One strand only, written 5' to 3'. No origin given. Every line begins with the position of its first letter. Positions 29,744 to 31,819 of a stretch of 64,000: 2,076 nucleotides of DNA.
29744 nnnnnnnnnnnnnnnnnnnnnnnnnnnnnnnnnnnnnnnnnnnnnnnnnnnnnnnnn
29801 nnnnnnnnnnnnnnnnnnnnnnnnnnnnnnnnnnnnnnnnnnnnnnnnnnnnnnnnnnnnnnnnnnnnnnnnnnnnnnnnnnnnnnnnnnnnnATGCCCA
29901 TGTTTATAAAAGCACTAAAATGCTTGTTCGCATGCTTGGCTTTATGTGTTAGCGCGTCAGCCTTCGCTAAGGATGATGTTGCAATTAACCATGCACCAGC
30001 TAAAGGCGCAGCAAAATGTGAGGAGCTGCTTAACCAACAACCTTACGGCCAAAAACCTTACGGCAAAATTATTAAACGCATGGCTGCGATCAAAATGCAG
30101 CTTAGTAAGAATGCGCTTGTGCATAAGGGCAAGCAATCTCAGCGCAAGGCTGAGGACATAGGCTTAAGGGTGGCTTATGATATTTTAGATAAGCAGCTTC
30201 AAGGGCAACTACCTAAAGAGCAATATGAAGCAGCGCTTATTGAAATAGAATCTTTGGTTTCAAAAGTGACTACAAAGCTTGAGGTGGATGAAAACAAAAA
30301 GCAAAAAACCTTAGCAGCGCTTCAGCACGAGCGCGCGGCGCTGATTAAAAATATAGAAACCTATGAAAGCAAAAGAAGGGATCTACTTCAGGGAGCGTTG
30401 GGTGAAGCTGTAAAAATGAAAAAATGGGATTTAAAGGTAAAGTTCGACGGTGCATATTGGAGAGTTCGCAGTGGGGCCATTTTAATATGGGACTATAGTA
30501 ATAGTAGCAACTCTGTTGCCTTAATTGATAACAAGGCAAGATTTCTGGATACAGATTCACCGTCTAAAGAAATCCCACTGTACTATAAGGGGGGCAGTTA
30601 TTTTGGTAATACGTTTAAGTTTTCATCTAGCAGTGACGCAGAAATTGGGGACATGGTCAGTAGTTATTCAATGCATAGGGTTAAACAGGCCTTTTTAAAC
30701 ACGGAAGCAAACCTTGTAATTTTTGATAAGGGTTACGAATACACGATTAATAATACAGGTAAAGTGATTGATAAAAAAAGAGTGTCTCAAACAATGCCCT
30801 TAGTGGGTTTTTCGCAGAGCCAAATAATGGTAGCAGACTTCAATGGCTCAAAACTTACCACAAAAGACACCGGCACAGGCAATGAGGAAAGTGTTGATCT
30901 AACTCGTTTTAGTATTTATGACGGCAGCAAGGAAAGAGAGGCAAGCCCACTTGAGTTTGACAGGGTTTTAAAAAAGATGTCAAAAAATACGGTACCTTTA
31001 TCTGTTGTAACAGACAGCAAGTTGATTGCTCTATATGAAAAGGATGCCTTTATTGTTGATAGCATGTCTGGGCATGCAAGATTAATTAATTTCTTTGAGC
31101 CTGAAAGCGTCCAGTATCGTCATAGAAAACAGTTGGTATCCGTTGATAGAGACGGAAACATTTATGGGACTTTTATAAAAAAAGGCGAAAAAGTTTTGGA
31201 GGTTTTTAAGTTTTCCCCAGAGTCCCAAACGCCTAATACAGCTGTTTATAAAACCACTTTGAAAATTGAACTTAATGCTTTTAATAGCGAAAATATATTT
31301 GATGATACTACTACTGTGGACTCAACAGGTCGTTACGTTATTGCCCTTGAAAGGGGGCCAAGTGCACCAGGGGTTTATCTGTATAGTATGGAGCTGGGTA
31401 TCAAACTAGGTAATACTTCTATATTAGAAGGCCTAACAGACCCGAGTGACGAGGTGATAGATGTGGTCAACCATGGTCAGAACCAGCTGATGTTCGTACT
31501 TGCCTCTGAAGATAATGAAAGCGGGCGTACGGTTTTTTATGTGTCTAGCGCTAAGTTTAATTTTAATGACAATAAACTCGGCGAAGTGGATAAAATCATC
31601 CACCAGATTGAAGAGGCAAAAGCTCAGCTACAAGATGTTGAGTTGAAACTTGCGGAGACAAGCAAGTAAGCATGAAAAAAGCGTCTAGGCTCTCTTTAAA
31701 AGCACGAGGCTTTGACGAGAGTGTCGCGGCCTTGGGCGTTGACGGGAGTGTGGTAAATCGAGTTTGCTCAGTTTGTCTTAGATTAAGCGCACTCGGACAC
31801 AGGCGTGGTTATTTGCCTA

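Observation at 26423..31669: Family 1: three paralogous secreted coiled-coil proteins with mosaic conservation; two form a ~400-bp inverted repeat around the 5S gene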

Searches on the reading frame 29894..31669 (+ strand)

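Call 7: search_protein_families(library=pfam, proteins=[window:29894-31669:+], max_evalue=1)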
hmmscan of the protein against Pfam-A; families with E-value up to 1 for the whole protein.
window:29894-31669:+ (591 aa): 1 family
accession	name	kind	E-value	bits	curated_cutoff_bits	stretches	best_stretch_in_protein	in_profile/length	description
PF01957.25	NfeD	-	0.071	13.8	29.1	1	167-194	6-34/57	NfeD-like C-terminal, partner-binding domain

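Call 8: search_protein_families(library=ncbifam, proteins=[window:29894-31669:+], max_evalue=1)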
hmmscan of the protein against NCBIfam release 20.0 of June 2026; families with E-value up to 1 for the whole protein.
window:29894-31669:+ (591 aa): 1 family
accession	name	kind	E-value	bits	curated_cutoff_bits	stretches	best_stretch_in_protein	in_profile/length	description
NF053706.1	PrRKinActvMcsABac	equivalog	0.077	12.8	210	1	56-133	102-178/182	protein-arginine kinase activator protein McsA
